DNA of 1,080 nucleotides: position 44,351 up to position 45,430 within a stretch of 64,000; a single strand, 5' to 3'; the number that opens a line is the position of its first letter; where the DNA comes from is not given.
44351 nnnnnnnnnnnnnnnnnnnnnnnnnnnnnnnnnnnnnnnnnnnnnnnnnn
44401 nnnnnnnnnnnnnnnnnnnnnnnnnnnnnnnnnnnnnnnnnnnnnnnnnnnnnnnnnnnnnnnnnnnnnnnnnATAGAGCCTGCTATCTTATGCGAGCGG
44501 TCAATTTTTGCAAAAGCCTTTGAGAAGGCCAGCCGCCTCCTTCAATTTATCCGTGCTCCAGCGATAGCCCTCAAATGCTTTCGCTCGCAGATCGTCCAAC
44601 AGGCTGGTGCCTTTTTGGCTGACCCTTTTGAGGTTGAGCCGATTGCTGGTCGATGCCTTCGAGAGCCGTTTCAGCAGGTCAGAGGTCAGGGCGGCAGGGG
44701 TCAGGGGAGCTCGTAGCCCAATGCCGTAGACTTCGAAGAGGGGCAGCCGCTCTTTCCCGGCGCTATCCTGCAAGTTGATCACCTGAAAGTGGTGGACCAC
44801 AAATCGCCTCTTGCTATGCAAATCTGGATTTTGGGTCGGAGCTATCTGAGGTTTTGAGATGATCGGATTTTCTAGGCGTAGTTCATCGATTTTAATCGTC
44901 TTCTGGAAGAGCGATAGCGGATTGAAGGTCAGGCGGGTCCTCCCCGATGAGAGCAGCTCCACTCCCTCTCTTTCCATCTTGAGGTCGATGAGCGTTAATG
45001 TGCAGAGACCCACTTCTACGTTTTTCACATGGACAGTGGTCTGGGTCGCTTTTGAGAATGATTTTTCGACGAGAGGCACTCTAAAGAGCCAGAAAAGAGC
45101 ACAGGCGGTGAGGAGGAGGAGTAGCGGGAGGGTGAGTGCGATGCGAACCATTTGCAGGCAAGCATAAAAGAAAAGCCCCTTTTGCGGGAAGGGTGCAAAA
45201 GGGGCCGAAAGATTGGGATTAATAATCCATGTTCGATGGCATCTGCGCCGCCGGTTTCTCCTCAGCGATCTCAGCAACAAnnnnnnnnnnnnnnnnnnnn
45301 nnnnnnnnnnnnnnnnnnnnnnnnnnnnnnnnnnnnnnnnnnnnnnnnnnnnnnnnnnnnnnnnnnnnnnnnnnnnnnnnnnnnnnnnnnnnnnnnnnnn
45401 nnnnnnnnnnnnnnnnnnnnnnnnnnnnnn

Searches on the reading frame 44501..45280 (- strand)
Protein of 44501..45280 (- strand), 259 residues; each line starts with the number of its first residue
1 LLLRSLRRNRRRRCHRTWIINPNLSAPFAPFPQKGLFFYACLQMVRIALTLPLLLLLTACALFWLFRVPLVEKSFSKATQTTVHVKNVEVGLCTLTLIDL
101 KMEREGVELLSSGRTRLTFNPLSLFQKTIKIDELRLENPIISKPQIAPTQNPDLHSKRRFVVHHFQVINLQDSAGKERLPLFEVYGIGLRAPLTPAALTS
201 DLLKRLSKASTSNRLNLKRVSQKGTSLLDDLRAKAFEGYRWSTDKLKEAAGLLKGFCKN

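Call 85: search_protein_families(library=pfam, proteins=[window:44501-45280:-], max_evalue=0.001)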
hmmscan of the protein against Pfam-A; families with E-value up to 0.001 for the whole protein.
window:44501-45280:- (259 aa): 1 family
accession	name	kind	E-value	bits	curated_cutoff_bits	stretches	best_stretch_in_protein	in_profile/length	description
PF05359.17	DUF748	-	4.4e-06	25.5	50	1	44-141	14-117/1037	Domain of Unknown Function (DUF748)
